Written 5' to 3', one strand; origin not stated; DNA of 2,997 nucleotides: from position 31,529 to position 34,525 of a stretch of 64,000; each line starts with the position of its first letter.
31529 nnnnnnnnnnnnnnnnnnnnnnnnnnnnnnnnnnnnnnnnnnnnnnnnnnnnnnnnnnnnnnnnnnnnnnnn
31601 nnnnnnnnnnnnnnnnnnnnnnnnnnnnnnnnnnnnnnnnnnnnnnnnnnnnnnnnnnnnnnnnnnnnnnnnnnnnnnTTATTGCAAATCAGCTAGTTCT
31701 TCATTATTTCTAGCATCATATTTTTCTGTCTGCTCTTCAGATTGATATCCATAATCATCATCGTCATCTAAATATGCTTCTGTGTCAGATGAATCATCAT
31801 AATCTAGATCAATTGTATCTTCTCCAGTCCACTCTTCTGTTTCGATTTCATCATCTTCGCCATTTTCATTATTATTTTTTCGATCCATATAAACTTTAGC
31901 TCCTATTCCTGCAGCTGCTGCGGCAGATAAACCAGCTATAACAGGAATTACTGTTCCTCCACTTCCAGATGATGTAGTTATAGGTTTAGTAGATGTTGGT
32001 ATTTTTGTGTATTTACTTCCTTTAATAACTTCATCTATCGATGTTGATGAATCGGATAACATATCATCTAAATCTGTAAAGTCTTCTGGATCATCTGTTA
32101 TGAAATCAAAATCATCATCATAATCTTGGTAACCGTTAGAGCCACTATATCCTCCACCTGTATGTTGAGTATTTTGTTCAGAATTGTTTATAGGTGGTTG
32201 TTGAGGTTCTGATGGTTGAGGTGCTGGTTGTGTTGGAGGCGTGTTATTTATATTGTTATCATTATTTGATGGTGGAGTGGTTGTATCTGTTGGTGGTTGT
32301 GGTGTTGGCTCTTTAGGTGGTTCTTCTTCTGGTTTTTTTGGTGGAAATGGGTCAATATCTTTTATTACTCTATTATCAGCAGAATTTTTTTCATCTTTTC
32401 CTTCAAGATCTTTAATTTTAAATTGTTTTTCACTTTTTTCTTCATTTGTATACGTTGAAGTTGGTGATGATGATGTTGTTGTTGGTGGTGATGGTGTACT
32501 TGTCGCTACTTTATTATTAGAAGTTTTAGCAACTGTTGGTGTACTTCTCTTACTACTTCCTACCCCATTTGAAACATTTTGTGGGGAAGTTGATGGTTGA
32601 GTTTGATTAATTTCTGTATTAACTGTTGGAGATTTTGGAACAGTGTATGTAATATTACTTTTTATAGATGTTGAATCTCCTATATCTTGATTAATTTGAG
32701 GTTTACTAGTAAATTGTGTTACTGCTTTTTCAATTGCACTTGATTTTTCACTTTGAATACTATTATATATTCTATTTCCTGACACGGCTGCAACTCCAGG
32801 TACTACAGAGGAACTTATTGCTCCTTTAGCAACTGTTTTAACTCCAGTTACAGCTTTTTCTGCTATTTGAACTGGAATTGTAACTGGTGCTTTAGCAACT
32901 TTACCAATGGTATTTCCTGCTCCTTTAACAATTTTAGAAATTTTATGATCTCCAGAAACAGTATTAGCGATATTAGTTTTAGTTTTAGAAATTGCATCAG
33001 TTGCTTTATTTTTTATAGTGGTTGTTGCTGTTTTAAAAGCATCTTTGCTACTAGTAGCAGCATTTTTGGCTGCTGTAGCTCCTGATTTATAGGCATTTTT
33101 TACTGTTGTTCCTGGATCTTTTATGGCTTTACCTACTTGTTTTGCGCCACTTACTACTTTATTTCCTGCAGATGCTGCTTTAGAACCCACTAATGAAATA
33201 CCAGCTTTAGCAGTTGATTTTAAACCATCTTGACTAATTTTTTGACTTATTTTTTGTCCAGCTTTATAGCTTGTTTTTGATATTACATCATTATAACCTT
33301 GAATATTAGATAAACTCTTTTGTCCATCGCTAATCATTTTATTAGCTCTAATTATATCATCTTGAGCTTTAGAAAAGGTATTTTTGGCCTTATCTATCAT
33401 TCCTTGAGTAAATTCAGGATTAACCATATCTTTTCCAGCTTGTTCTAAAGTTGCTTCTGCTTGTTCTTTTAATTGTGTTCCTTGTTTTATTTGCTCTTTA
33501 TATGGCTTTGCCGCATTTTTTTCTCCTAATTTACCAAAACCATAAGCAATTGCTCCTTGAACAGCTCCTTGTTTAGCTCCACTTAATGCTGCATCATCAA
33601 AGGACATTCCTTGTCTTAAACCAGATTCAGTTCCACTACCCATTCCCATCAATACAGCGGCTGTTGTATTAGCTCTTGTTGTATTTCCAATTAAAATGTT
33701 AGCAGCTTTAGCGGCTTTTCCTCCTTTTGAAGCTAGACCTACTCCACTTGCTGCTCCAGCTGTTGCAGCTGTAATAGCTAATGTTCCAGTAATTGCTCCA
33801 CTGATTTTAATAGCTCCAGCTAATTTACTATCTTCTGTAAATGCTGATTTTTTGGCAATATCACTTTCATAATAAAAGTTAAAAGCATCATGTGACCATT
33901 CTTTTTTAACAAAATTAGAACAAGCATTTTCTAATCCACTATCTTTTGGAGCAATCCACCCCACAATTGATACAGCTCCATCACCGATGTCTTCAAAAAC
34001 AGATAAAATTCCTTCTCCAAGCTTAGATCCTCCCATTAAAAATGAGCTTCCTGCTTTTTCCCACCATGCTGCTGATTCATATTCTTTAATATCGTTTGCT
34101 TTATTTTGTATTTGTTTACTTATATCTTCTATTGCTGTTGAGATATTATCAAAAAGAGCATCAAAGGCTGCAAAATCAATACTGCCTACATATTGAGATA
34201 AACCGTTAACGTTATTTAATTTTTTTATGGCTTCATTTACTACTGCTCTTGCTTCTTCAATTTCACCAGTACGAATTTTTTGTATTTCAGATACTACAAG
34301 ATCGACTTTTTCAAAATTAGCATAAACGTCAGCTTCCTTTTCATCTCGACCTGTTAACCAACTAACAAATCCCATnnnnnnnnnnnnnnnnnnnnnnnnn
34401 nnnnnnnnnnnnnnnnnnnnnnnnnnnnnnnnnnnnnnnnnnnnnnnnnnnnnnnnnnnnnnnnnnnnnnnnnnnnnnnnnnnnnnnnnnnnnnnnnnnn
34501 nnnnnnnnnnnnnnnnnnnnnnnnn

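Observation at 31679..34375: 898-aa protein: secretion-type helical N-terminus but a cell-surface-anchor-like C-terminus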

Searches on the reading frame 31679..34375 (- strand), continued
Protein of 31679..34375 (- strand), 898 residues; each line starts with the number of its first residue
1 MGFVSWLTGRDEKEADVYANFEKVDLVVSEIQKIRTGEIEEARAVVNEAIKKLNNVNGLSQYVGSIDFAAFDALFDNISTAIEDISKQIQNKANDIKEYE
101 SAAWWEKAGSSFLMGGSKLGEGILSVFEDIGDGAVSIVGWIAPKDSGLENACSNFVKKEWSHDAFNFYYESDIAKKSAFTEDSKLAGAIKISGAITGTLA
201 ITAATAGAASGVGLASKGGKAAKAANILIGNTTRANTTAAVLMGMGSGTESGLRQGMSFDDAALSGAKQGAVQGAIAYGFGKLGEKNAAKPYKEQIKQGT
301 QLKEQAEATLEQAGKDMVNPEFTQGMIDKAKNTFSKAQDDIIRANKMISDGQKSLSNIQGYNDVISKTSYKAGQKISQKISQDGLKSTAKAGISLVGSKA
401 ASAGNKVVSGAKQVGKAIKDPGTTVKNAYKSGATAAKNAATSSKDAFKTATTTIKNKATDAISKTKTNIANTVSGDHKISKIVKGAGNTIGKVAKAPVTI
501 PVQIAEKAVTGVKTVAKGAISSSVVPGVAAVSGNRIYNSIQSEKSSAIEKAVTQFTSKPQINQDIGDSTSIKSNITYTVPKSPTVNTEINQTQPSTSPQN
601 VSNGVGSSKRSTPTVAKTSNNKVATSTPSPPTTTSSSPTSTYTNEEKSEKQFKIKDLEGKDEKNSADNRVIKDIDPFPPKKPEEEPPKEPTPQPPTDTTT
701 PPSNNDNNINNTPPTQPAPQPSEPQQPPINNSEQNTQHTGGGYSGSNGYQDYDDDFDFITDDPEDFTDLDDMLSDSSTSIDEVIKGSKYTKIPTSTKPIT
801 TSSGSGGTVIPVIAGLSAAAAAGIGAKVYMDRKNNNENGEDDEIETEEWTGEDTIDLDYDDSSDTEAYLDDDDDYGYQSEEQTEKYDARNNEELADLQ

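Call 83: fold_search(model_id=the predicted structure, library=pdb)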
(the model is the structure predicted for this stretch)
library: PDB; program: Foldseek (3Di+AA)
matches with E <= 10: 367; with E <= 0.001: 0
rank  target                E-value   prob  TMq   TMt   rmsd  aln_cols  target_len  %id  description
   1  7a0g_EEE              1.5e-01  0.21  0.08  0.17  27.2       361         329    8  Structure of the SmhB pore of the tripartite alpha-pore forming toxin, Smh, from Serratia marcescens. (released 2021-03-31)
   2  6h2f_E                1.8e-01  0.20  0.08  0.15  26.9       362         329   12  Structure of the pre-pore AhlB of the tripartite alpha-pore forming toxin, AHL, from Aeromonas hydrophila. (released 2019-07-10)
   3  4bne_A                1.8e-01  0.57  0.10  0.25  26.7       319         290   10  Pacsin2 Interacts with Membranes and Actin-Filaments (released 2014-05-14)
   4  7a0g_AAA              2.1e-01  0.18  0.08  0.16  26.9       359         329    9  Structure of the SmhB pore of the tripartite alpha-pore forming toxin, Smh, from Serratia marcescens. (released 2021-03-31)
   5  6grj_E                2.5e-01  0.18  0.08  0.16  25.5       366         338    9  Structure of the AhlB pore of the tripartite alpha-pore forming toxin, AHL, from Aeromonas hydrophila. (released 2019-07-03)
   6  7n7p_A                2.6e-01  0.28  0.09  0.20  29.5       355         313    9  Cryo-EM structure of human TMEM120A (released 2021-09-01)
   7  8tso_A                3.1e-01  0.14  0.09  0.12  34.7       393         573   10  KDL bound, nucleotide-free MsbA in open, outward-facing conformation (released 2024-06-19)
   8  3q0k_A                3.3e-01  0.47  0.09  0.23  23.7       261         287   11  Crystal structure of Human PACSIN 2 F-BAR (released 2012-02-15)
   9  8t46_B                3.3e-01  0.15  0.07  0.11  25.2       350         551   12  Transporter associated with antigen processing (TAP) in the apo state (released 2024-06-12)
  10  6o30_A                4.1e-01  0.12  0.07  0.10  22.8       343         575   12  Lipid A transporter MsbA from Salmonella typhimurium (released 2019-06-12)
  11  3zx6_A                4.3e-01  0.57  0.09  0.25  37.2       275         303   18  Structure of Hamp(AF1503)-Tsr fusion - Hamp (A291V) mutant (released 2012-02-29)
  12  4bne_B                4.3e-01  0.38  0.10  0.25  26.6       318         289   10  Pacsin2 Interacts with Membranes and Actin-Filaments (released 2014-05-14)
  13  8c5v_I                4.5e-01  0.23  0.10  0.16  66.2       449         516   13  Chemotaxis core signalling unit from E protein lysed E. coli cells (released 2023-09-13)
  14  6grj_A                4.5e-01  0.12  0.08  0.15  26.7       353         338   11  Structure of the AhlB pore of the tripartite alpha-pore forming toxin, AHL, from Aeromonas hydrophila. (released 2019-07-03)
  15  8b4o_A                5.1e-01  0.14  0.10  0.16  31.6       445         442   11  Cryo-EM structure of cytochrome bd oxidase from C. glutamicum (released 2022-12-28)
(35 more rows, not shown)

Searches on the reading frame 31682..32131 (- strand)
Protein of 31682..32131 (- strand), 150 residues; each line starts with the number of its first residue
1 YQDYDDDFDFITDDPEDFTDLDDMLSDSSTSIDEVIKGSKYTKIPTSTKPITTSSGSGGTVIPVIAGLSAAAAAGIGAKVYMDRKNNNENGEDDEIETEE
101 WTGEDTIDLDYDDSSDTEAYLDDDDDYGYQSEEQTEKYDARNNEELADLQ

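Call 39: find_homologous_proteins(query=A3, max_evalue=0.001)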
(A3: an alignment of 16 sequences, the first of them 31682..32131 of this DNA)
Query A3 (16 sequences) (150 aa, profile of the alignment): 40 proteins with E <= 0.001 among 8000 candidates.
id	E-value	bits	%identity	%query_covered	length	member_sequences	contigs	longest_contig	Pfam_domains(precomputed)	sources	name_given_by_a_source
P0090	2.2e-45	172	79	96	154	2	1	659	-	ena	-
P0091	5.0e-44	168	82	85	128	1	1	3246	-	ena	-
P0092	6.9e-43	164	66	84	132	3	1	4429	-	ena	-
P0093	2.4e-40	156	53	82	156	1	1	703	-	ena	-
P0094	8.8e-39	151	63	87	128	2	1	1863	-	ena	-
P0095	3.1e-37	146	61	84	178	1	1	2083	-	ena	-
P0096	9.3e-36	141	49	96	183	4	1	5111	-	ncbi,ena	-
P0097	2.0e-35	140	56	91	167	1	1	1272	-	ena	-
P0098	7.7e-35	138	57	81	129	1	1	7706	-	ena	-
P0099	2.6e-34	137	54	82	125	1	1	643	-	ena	-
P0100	3.2e-34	136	39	74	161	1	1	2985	-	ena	-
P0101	8.6e-34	135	48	74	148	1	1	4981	-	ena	-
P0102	1.0e-33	135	49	77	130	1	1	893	-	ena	-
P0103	1.6e-33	134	68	61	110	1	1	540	-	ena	-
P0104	1.7e-33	134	53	91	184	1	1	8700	-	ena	-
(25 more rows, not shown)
